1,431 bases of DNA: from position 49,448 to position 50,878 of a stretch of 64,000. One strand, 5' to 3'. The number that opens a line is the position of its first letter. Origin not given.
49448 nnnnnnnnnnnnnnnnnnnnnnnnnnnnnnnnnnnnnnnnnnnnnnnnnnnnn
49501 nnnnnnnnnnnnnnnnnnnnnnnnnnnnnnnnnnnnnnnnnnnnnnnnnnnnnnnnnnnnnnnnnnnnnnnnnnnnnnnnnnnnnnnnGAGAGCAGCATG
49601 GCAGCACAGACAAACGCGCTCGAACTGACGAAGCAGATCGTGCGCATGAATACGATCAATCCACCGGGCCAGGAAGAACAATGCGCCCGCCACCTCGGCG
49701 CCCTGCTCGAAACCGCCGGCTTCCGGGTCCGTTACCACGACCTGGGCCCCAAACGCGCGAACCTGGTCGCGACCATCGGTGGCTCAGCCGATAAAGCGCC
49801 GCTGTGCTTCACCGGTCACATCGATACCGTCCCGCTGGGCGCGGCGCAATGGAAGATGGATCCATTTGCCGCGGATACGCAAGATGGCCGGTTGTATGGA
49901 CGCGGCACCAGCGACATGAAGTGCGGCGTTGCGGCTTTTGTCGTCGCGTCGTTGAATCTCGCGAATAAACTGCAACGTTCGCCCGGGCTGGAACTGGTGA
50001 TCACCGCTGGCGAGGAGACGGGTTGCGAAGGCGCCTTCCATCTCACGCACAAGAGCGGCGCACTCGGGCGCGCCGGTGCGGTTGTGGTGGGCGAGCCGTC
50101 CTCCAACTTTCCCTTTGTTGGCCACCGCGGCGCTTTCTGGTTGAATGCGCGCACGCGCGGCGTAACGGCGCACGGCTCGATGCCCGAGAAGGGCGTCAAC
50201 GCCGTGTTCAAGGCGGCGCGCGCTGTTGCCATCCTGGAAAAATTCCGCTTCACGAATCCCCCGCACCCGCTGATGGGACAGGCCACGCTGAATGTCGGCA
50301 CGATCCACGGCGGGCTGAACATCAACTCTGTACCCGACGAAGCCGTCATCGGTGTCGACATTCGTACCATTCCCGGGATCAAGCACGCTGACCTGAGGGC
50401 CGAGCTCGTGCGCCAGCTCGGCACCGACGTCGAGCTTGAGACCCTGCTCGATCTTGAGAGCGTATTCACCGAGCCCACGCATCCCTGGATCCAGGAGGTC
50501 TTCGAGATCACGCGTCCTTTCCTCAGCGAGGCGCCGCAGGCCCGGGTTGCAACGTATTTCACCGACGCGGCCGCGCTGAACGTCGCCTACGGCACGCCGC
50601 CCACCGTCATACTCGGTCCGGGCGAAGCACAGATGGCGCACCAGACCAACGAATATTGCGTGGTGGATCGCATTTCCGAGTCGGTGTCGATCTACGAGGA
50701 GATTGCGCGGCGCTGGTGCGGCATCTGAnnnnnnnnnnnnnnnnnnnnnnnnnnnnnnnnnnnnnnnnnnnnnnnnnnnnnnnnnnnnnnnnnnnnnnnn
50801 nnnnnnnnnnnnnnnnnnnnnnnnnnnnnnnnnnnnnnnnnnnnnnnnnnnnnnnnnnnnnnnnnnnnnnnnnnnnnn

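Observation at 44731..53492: Eight-gene operon coupling a Liv-type ABC importer and an M20 deacylase to MdcD/E-like and MatB-like enzymes: candidate uncharacterised malonate or malonyl-conjugate pathway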

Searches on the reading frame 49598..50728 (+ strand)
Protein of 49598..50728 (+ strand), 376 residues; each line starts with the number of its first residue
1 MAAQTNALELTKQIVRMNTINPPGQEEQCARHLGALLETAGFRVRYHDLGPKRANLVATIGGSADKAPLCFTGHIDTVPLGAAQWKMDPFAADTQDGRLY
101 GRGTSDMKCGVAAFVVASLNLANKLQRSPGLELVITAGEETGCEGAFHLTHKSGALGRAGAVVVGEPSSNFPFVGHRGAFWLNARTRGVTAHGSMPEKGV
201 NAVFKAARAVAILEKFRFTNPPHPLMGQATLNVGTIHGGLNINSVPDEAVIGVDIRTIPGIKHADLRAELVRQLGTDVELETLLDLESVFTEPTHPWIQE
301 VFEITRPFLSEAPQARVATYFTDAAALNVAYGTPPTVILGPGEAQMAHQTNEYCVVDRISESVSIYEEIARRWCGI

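Call 5: search_protein_families(library=pfam, proteins=[window:49598-50728:+], max_evalue=0.01)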
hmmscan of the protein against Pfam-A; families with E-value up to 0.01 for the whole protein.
window:49598-50728:+ (376 aa): 4 families
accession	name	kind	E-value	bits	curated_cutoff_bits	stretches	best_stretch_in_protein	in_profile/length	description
PF01546.33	Peptidase_M20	-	1e-29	104.3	24.6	1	70-371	1-205/206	Peptidase family M20/M25/M40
PF07687.19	M20_dimer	-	1.8e-19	70.1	21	1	174-275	1-100/107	Peptidase dimerisation domain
PF04389.22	Peptidase_M28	-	2.4e-07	31.1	21.3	1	55-151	1-78/193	Peptidase family M28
PF05343.19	Peptidase_M42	-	0.0047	16.5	23.2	0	94-151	123-178/292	M42 glutamyl aminopeptidase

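Call 6: search_protein_families(library=ncbifam, proteins=[window:49598-50728:+], max_evalue=0.01)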
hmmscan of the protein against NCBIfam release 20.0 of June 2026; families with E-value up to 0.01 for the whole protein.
window:49598-50728:+ (376 aa): 54 families (the best 25 are shown)
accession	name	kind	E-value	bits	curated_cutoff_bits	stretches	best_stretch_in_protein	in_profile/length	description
NF006365.0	PRK08588.1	subfamily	4.2e-73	246.9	289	1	4-372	6-379/383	succinyl-diaminopimelate desuccinylase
TIGR01910.1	DapE-ArgE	subfamily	5.5e-72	243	217.6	1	9-365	2-373/373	ArgE/DapE family deacylase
TIGR01892.1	AcOrn-deacetyl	equivalog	4.4e-60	203.7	297.7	1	30-364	21-359/365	acetylornithine deacetylase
NF005710.0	PRK07522.1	subfamily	3.2e-57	194.5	412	1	3-371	6-386/391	acetylornithine deacetylase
NF006399.0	PRK08651.1-2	equivalog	4.8e-55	187.2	381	2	7-215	6-215/405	succinyl-diaminopimelate desuccinylase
NF003474.0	PRK05111.1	equivalog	4e-53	180.7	460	1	29-374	35-381/383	acetylornithine deacetylase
NF006400.0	PRK08651.1-3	equivalog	1.4e-47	162.4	374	1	5-372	10-405/410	succinyl-diaminopimelate desuccinylase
NF009557.0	PRK13009.1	equivalog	3.1e-47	161.5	284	1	5-373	3-374/377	succinyl-diaminopimelate desuccinylase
NF009555.0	PRK13004.1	equivalog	1.2e-45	156.2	321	2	4-262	14-267/399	YgeY family selenium metabolism-linked hydrolase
NF009558.0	PRK13013.1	equivalog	3e-44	151.4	428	1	4-365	15-415/429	acetylornithine deacetylase/succinyl-diaminopimelate desuccinylase family protein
NF005913.0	PRK07906.1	subfamily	1.3e-39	136.1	382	2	3-219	13-246/442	hypothetical protein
TIGR01900.1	dapE-gram_pos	equivalog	1.5e-38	132.6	304.2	1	7-367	5-347/351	succinyl-diaminopimelate desuccinylase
NF005373.0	PRK06915.1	equivalog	3e-38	131.9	428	1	54-375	81-419/422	peptidase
TIGR01246.1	dapE_proteo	equivalog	5.7e-38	130.9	361.8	1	8-370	2-367/370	succinyl-diaminopimelate desuccinylase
NF010589.0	PRK13983.1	equivalog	2.3e-35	122.3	333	1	4-370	13-406/409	M20 family metallo-hydrolase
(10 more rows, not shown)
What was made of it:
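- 49598..50728 (+): M20 metallohydrolase of the ArgE/DapE deacylase family (candidate demalonylase). Peptidase_M20 and M20_dimer are both present (calls 5, 6).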

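Call 31: search_solved_structures(query=window:49598-50728:+, max_evalue=1e-20)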
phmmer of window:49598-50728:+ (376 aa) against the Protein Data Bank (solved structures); distinct sequences matched with E-value up to 1e-20: 7.
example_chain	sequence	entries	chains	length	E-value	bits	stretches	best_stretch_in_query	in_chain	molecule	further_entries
7uoi_A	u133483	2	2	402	2.5e-41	145.2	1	8-369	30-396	succinyl-diaminopimelate desuccinylase | Probable succinyl-diaminopimelate desuccinylase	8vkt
7rsf_A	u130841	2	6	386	3.2e-32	115.2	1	40-374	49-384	Acetylornithine deacetylase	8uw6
3ct9_A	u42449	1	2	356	1.1e-28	103.6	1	10-369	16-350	Acetylornithine deacetylase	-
5vo3_A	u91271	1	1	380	7.9e-25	90.9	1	6-362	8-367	Succinyl-diaminopimelate desuccinylase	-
3ic1_A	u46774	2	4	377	1.1e-24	90.4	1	8-365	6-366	Succinyl-diaminopimelate desuccinylase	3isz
4o23_A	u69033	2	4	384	4.4e-21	78.5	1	3-372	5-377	Succinyl-diaminopimelate desuccinylase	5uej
4ppz_A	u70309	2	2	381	5.2e-21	78.3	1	4-372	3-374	Succinyl-diaminopimelate desuccinylase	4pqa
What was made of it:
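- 49598..50728 (+): The best solved relatives are DapE and ArgE (call 31).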

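Call 76: find_homologous_proteins(query=window:49598-50728:+, max_evalue=1e-30)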
Query window:49598-50728:+ (376 aa): 7109 proteins with E <= 1e-30 among 8000 candidates; the best 120 are listed.
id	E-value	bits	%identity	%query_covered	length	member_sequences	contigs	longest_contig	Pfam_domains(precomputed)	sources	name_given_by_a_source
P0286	4.3e-253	857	100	100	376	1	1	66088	PF01546.34,PF04389.23,PF07687.20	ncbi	ncbi:MAG: M20 family metallopeptidase [Betaproteobacteria bacterium]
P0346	1.3e-239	813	94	100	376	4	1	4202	PF01546.34,PF04389.23,PF07687.20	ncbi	-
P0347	1.5e-239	812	94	100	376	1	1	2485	PF01546.34,PF04389.23,PF07687.20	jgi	jgi:succinyl-diaminopimelate desuccinylase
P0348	4.3e-239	811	94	100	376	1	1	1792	PF01546.34,PF04389.23,PF07687.20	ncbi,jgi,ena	jgi:succinyl-diaminopimelate desuccinylase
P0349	1.5e-238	809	94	100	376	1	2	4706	PF01546.34,PF04389.23,PF07687.20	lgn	-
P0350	2.6e-238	808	94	100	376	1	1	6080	PF01546.34,PF04389.23,PF07687.20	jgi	jgi:succinyl-diaminopimelate desuccinylase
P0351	4.7e-238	807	93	100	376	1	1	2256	PF01546.34,PF04389.23,PF07687.20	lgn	-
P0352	1.1e-237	806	92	100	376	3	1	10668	PF01546.34,PF04389.23,PF07687.20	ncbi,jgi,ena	jgi:succinyl-diaminopimelate desuccinylase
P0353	1.3e-236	803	93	100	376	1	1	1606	PF01546.34,PF04389.23,PF07687.20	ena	-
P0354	8.0e-228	774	88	100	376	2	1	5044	PF01546.34,PF04389.23,PF07687.20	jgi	jgi:succinyl-diaminopimelate desuccinylase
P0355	3.3e-227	772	88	100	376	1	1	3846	PF01546.34,PF04389.23,PF07687.20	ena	-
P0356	1.1e-225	767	88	100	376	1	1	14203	PF01546.34,PF04389.23,PF07687.20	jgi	jgi:succinyl-diaminopimelate desuccinylase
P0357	4.5e-224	761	87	100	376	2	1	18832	PF01546.34,PF04389.23,PF07687.20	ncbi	-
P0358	5.0e-224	761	87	100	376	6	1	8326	PF01546.34,PF04389.23,PF07687.20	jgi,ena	-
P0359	5.8e-224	761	87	100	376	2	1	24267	PF01546.34,PF04389.23,PF07687.20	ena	-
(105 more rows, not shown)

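Call 77: search_dna_similar(query=window:49598-50728:+, collection=plasmids, mode=protein, max_evalue=1e-40, max_rows=25)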
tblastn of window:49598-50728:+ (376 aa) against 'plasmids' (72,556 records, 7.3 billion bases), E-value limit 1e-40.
Records with a match: 39; places in all: 40; records where one place covers at least 80% of the query: 39.
Best place of each record, by identity: <60% 39.
By first word of the organism name: Pantoea 10; Sinorhizobium 6; Burkholderia 4; Listeria 3; Rhizobium 3; Variovorax 2; Klebsiella 2; Cupriavidus 2; Methylobacterium 1; Ponticoccus 1; and 5 more.
By predicted mobility (MOB-suite, as given by PLSDB): non-mobilizable 26; conjugative 13.
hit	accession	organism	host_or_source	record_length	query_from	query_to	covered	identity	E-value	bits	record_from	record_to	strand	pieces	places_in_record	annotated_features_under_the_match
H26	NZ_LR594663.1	Variovorax sp. RA8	Riverbed sediment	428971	10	375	97%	52.7%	1e-102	339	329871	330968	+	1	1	M20 family metallopeptidase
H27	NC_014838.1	Pantoea sp. At-9b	-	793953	2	373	99%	49.5%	3e-103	341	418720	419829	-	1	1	M20 family metallopeptidase | GNAT family N-acetyltransferase | glutamine amidotransferase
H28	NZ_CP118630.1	Pantoea dispersa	Pure isolate,soil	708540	7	373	98%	49.6%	2e-97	324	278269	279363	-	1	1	M20 family metallopeptidase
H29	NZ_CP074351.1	Pantoea dispersa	tissue sample,leaves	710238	7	373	98%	49.6%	2e-97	324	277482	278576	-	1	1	M20 family metallopeptidase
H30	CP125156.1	Klebsiella pneumoniae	-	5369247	5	373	98%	49.3%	3e-100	332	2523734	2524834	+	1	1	M20 family metallopeptidase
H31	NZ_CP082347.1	Pantoea dispersa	water,drinking water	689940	7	373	98%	49.3%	5e-97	323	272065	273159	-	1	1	M20 family metallopeptidase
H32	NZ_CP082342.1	Pantoea dispersa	Canis lupus familiaris,Skin swab,Paw ...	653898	7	373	98%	49.3%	6e-97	323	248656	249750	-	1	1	M20 family metallopeptidase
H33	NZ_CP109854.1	Pantoea dispersa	Bidens alba,Pure isolate,rhizosphere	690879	7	373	98%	49.3%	1e-96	322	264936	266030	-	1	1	M20 family metallopeptidase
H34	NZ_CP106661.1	Pantoea dispersa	Philodendron erubescens,Pure ...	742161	7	373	98%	49.1%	3e-97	323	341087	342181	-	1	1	M20 family metallopeptidase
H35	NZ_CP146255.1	Pantoea dispersa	Nicotiana tabacum L.,Cell ...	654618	7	373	98%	49.1%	4e-97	323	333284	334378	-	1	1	M20 family metallopeptidase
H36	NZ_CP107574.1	Pantoea dispersa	Spermacoce stricta,Pure ...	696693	7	373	98%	49.1%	2e-95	318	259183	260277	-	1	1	M20 family metallopeptidase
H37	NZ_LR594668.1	Variovorax sp. SRS16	linuron-contaminated soil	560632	1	369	98%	48.5%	1e-100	333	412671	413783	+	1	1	M20 family metallopeptidase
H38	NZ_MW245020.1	Klebsiella pneumoniae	-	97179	8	373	97%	48.9%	6e-97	323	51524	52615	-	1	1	M20 family metallopeptidase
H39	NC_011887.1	Methylobacterium nodulans ORS 2060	-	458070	10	374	97%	48.6%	5e-79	271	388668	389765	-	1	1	M20 family metallopeptidase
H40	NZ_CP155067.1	Pantoea sp. BRR-3P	single cell,Elaeagnus umbellata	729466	7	373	98%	48.0%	5e-92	308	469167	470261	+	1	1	M20 family metallopeptidase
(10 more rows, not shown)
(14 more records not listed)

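Call 79: get_annotated_region(hit=H26, flank=7000)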
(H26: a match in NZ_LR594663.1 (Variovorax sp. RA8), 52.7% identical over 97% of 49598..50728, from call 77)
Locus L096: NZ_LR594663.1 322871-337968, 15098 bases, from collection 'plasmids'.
description: Variovorax sp. RA8 plasmid 2
organism: Variovorax sp. RA8 (NCBI taxid 662548)
taxonomy: Bacteria; Pseudomonadota; Betaproteobacteria; Burkholderiales; Comamonadaceae; Variovorax; Variovorax sp. RA8
host: -; source: Riverbed sediment; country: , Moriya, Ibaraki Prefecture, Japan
typing (MOB-suite, as given by PLSDB): non-mobilizable
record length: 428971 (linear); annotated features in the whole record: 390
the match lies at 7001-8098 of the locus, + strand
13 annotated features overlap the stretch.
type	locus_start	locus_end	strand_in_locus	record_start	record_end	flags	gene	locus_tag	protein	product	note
CDS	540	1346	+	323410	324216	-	-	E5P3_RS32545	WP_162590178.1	IclR family transcriptional regulator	GO:0006355 - regulation of DNA-templated transcription [Evidence IEA]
CDS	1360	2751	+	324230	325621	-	-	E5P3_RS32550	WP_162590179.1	amidohydrolase family protein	-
CDS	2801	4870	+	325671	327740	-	-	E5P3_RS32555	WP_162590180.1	hydantoinase/oxoprolinase family protein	-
CDS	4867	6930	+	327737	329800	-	-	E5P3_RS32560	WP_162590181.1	hydantoinase B/oxoprolinase family protein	-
CDS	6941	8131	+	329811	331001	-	-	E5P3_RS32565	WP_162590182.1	M20 family metallopeptidase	-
CDS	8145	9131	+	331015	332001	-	-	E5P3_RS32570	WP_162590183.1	tripartite tricarboxylate transporter substrate binding protein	-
CDS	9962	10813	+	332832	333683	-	-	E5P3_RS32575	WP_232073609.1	tyrosine-type recombinase/integrase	GO:0015074 - DNA integration [Evidence IEA]; GO:0006310 - DNA recombination [Evidence IEA]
CDS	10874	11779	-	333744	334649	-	-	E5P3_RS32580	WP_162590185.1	ParB/RepB/Spo0J family partition protein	GO:0007059 - chromosome segregation [Evidence IEA]; GO:0000910 - cytokinesis [Evidence IEA]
CDS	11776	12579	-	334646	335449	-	-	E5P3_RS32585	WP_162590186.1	ParA family protein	-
CDS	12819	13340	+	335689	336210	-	-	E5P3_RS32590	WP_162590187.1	hypothetical protein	-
CDS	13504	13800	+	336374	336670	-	-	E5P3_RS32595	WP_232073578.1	TrbC/VirB2 family protein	-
CDS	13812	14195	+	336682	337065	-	-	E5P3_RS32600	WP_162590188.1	VirB3 family type IV secretion system protein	-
CDS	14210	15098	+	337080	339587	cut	-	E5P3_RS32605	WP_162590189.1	VirB4 family type IV secretion/conjugal transfer ATPase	-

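Call 80: get_annotated_region(hit=H27, flank=7000)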
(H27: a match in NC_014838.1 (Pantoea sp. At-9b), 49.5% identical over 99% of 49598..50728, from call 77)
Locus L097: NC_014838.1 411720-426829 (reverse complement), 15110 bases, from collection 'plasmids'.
description: Pantoea sp. At-9b plasmid pPAT9B01, complete sequence
organism: Pantoea sp. At-9b (NCBI taxid 592316)
taxonomy: Bacteria; Pseudomonadota; Gammaproteobacteria; Enterobacterales; Erwiniaceae; Pantoea; Pantoea sp. At-9b
host: -; source: -; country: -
typing (MOB-suite, as given by PLSDB): non-mobilizable; replicon rep_cluster_1232
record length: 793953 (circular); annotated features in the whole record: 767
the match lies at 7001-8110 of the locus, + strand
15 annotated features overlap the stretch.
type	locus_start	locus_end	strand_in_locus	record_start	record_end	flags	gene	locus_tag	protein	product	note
CDS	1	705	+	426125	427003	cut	-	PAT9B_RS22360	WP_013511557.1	PfkB family carbohydrate kinase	-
CDS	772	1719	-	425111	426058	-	-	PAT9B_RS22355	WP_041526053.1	substrate-binding domain-containing protein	-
CDS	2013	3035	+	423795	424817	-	-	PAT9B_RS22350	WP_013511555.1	LacI family DNA-binding transcriptional regulator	GO:0006351 - DNA-templated transcription [Evidence IEA]; GO:0045892 - negative regulation of DNA-templated ...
CDS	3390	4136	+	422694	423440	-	-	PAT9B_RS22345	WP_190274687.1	ATP-binding cassette domain-containing protein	-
CDS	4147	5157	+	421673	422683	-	-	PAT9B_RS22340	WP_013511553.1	ABC transporter permease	-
CDS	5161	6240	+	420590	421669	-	-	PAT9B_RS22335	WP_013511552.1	phosphotriesterase-related protein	-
CDS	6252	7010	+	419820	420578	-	-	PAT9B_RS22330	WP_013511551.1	glutamine amidotransferase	-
CDS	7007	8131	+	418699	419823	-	-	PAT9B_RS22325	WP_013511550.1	M20 family metallopeptidase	-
CDS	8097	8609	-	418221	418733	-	-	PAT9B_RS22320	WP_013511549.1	GNAT family N-acetyltransferase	-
CDS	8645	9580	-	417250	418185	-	-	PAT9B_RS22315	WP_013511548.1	AraC family transcriptional regulator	GO:0006355 - regulation of DNA-templated transcription [Evidence IEA]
CDS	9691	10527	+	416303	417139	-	-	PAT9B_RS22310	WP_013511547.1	oxidoreductase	-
CDS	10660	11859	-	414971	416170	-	fdhA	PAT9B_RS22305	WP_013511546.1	formaldehyde dehydrogenase, glutathione-independent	GO:0046292 - formaldehyde metabolic process [Evidence IEA]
CDS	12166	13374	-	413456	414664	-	-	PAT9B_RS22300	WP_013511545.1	pyridoxal phosphate-dependent aminotransferase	GO:0009058 - biosynthetic process [Evidence IEA]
CDS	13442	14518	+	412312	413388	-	-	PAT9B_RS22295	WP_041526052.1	CTP synthase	-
CDS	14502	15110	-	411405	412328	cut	-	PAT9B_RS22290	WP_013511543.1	dihydrodipicolinate synthase family protein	GO:0009436 - glyoxylate catabolic process [Evidence IEA]; GO:0071704 - organic substance metabolic process [Evidence ...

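Call 81: get_annotated_region(hit=H37, flank=7000)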
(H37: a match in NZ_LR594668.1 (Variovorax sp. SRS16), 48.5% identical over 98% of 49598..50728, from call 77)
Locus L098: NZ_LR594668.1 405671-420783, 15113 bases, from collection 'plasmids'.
description: Variovorax sp. SRS16 plasmid 3
organism: Variovorax sp. SRS16 (NCBI taxid 282217)
taxonomy: Bacteria; Pseudomonadota; Betaproteobacteria; Burkholderiales; Comamonadaceae; Variovorax; Variovorax sp. SRS16
host: -; source: linuron-contaminated soil; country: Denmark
typing (MOB-suite, as given by PLSDB): non-mobilizable
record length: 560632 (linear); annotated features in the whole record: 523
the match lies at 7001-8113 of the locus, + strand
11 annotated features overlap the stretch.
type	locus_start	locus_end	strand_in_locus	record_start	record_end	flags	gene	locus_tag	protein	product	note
CDS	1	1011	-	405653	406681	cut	-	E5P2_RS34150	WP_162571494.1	ABC transporter substrate-binding protein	-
CDS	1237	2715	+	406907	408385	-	-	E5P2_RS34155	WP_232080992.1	porin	-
CDS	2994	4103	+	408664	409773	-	-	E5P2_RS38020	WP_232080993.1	DUF4158 domain-containing protein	-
CDS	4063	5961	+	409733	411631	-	-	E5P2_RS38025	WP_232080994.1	Tn3 family transposase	-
CDS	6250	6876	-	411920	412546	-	-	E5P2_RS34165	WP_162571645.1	cupin domain-containing protein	-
CDS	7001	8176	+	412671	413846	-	-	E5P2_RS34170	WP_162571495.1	M20 family metallopeptidase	-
CDS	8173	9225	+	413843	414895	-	-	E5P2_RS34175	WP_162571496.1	hypothetical protein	-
CDS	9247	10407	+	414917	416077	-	-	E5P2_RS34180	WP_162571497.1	aromatic ring-hydroxylating dioxygenase subunit alpha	-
CDS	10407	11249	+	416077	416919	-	-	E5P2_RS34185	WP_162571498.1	alpha/beta hydrolase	-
CDS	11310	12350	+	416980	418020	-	-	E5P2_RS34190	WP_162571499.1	tripartite tricarboxylate transporter substrate binding protein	-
CDS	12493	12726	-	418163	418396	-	-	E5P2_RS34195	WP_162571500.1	hypothetical protein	-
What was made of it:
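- M20 homologues at about 50% identity sit in unrelated contexts, for example with hydantoinase genes (calls 79-81). M20 homologues at about 50% identity occur in other contexts (calls 79-81).
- Tried and rejected: These contexts were hydantoinase A/B plus amidohydrolase in Variovorax RA8, glutamine amidotransferase plus a phosphotriesterase-like gene in Pantoea, and a ring-hydroxylating dioxygenase in Variovorax SRS16 (calls 77, 79-81).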
